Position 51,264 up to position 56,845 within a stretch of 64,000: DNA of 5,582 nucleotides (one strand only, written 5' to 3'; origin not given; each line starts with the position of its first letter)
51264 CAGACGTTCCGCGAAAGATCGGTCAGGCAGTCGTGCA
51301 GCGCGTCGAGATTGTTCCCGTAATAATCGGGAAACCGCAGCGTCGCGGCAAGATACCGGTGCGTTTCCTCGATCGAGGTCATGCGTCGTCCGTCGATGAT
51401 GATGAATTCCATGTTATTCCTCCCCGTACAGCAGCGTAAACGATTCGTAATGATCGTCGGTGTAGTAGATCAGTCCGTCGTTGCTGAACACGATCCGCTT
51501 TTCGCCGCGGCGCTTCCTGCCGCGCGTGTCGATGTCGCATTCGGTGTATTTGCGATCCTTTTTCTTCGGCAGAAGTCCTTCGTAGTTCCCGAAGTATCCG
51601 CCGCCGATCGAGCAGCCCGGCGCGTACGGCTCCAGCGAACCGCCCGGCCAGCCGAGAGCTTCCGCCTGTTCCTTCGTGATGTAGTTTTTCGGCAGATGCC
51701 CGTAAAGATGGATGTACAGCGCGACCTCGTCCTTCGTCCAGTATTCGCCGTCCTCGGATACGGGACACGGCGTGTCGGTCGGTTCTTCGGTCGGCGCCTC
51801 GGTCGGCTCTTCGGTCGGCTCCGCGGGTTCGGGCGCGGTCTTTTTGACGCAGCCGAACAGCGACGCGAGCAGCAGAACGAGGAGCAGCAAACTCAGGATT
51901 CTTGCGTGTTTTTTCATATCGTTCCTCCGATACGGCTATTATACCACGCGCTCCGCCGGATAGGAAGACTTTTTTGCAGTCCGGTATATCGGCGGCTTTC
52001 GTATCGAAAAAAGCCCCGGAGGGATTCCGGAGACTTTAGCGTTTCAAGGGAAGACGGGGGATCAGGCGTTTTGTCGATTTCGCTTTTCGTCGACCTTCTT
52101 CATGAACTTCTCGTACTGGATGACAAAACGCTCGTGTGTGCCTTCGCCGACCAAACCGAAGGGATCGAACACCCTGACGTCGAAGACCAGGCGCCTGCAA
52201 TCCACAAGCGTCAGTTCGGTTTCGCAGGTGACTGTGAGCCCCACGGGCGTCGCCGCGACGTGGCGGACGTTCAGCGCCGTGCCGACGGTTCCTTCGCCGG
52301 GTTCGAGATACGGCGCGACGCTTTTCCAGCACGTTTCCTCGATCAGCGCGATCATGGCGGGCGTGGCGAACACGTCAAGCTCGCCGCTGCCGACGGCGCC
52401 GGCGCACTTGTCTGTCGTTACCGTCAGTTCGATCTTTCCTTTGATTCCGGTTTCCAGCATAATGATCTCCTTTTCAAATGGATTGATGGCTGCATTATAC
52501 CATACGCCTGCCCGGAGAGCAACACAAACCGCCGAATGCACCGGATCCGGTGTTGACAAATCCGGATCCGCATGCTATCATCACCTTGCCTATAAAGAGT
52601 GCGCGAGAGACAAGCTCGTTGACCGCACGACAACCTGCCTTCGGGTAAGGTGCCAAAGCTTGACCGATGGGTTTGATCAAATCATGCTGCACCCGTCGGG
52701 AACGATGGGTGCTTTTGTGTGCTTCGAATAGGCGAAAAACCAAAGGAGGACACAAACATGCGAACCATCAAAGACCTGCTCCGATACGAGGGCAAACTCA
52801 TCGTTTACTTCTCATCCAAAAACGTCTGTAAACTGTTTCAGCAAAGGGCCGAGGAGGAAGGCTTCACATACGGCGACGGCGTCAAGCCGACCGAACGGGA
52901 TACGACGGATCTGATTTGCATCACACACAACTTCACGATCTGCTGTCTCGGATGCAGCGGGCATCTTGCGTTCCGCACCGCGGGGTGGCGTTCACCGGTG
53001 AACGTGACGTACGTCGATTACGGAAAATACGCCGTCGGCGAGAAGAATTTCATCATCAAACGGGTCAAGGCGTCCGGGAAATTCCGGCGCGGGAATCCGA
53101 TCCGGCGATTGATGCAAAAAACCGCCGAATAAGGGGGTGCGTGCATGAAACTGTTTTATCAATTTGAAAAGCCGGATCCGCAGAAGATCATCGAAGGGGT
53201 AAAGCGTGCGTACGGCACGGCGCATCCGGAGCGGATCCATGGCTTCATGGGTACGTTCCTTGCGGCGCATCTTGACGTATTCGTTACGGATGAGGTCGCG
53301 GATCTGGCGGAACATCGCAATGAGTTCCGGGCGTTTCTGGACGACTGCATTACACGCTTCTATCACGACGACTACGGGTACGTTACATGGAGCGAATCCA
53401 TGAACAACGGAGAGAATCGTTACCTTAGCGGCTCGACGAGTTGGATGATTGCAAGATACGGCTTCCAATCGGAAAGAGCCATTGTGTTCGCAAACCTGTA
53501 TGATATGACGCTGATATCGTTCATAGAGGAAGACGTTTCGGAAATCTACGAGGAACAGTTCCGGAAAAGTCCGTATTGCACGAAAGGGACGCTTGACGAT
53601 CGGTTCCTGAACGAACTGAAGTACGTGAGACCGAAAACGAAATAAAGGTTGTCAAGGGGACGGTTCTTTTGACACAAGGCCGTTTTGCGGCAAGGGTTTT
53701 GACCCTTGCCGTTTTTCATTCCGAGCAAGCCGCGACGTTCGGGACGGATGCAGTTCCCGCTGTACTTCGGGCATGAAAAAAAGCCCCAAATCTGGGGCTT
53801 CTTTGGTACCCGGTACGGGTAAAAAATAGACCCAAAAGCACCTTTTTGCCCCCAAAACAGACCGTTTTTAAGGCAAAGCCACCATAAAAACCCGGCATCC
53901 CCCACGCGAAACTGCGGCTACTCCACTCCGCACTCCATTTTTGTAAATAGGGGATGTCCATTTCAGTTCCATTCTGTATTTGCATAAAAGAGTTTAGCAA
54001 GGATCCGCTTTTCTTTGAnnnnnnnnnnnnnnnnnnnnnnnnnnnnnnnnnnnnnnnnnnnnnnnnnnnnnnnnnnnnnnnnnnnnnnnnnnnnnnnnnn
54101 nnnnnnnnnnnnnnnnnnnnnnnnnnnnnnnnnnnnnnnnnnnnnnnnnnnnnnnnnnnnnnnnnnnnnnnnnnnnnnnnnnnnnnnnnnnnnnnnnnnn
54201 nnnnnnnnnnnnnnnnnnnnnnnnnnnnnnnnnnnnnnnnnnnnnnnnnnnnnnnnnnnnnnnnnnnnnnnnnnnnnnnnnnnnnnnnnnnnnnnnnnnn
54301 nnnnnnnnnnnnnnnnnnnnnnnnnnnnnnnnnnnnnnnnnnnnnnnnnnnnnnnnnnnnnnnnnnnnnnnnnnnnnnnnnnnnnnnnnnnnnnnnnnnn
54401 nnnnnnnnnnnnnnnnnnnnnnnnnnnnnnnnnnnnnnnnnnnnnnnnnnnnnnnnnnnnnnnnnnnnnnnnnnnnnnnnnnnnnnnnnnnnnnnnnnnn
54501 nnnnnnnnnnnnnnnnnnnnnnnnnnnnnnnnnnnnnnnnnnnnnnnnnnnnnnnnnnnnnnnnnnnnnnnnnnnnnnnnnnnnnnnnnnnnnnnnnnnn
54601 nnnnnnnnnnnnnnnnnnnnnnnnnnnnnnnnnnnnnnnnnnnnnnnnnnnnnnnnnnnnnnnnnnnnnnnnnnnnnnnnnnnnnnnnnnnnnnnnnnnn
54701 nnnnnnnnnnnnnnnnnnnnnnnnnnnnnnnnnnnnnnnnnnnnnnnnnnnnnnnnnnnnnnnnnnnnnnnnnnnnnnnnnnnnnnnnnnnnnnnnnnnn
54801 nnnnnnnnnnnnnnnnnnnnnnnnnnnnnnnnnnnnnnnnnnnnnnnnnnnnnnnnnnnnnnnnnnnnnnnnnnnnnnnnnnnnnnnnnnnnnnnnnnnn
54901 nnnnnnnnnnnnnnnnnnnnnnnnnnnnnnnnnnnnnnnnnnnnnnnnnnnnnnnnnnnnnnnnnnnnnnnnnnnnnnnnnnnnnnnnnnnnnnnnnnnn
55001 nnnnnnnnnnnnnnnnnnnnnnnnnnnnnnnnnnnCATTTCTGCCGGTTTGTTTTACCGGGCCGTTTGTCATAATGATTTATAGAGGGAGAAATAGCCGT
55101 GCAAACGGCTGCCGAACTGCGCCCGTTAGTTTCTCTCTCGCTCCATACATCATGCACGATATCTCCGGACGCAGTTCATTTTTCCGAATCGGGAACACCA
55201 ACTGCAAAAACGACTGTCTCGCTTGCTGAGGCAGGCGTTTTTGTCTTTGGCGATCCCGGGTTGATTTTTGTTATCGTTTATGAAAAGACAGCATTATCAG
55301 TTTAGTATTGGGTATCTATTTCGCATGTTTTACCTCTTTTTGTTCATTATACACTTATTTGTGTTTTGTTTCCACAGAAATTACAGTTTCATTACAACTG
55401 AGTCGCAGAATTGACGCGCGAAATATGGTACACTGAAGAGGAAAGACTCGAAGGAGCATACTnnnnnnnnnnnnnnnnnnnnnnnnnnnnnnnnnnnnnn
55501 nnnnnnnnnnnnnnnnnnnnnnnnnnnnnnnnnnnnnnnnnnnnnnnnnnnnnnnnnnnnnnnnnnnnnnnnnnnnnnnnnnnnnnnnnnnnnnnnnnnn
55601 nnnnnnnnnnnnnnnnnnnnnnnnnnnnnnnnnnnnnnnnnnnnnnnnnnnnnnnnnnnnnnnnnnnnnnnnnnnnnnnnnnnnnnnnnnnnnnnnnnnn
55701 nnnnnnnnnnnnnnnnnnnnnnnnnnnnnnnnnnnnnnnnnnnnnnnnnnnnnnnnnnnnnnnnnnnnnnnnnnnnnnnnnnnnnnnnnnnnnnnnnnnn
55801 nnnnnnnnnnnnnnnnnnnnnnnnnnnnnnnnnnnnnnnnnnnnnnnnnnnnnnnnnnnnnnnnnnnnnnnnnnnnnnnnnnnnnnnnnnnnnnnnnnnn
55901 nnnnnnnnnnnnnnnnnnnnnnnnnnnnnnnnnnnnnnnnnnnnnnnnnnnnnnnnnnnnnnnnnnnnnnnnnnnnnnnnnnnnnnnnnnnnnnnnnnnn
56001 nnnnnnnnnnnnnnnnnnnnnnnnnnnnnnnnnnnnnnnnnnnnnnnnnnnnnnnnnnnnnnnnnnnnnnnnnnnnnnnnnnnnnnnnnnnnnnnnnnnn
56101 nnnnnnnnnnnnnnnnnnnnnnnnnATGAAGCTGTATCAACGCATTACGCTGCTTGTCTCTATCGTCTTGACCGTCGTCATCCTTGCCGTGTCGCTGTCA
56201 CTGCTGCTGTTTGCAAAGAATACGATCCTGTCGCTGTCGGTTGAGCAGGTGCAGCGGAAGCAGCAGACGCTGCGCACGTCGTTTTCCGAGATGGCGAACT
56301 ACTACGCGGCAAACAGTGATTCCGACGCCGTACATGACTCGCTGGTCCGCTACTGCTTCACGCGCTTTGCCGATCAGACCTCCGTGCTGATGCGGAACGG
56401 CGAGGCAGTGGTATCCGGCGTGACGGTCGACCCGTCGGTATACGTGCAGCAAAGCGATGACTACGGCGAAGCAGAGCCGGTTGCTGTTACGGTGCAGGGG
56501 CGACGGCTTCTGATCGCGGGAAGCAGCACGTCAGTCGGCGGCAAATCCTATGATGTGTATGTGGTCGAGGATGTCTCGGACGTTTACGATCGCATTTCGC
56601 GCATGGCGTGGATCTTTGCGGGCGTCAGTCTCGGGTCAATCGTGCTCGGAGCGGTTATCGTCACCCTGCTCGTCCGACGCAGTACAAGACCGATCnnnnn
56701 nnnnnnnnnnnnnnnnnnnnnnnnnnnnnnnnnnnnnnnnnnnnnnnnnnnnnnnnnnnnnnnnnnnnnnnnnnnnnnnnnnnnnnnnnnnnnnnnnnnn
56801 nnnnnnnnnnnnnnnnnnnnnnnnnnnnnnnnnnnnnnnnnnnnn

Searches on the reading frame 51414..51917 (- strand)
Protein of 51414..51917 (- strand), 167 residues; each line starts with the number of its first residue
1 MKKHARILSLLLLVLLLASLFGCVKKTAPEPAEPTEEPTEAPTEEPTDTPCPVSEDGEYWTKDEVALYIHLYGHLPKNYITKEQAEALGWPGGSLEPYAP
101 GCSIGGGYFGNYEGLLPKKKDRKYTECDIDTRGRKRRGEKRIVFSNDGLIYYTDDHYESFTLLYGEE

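Call 77: search_protein_families(library=pfam, proteins=[window:51414-51917:-], max_evalue=0.001)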
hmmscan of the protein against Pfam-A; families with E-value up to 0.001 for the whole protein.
window:51414-51917:- (167 aa): 1 family
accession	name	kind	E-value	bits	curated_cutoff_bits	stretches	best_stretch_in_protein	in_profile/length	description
PF00545.25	Ribonuclease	-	3.2e-20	72.9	24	1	67-162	6-96/98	ribonuclease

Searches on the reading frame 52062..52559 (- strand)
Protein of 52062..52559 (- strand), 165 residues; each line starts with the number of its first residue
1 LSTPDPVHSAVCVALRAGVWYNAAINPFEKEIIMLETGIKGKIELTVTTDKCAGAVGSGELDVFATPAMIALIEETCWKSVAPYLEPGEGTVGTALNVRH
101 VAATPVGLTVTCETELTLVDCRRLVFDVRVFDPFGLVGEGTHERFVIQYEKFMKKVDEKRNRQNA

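Call 77: search_protein_families(library=pfam, proteins=[window:52062-52559:-], max_evalue=0.001)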
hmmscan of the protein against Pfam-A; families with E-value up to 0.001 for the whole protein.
window:52062-52559:- (165 aa): 2 families
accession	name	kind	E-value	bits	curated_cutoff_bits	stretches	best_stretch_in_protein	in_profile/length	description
PF22636.2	FlK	-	2.8e-36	124.2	27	1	47-149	1-102/103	Fluoroacetyl-CoA-specific thioesterase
PF03061.28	4HBT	-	0.00029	21.5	20.6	1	69-132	9-72/79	Thioesterase superfamily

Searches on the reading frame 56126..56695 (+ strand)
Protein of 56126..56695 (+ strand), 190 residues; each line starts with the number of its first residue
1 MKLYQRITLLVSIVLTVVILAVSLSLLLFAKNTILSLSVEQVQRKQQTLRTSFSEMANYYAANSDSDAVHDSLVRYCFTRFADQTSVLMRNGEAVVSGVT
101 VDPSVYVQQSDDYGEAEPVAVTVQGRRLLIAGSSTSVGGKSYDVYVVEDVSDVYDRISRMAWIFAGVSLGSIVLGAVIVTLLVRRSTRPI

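Call 96: find_homologous_proteins(query=window:56126-56695:+, max_evalue=0.001)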
Query window:56126-56695:+ (190 aa): 3 proteins with E <= 0.001 among 1628 candidates.
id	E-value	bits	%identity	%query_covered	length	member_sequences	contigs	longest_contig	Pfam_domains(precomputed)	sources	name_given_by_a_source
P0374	2.7e-44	169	84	54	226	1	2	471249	PF00672.31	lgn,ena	-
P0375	1.2e-43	167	73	65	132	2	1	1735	-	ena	-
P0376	5.0e-37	145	66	59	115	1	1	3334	-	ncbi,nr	ncbi:MAG: hypothetical protein IJC71_04710, partial [Clostridia bacterium]|nr:hypothetical protein [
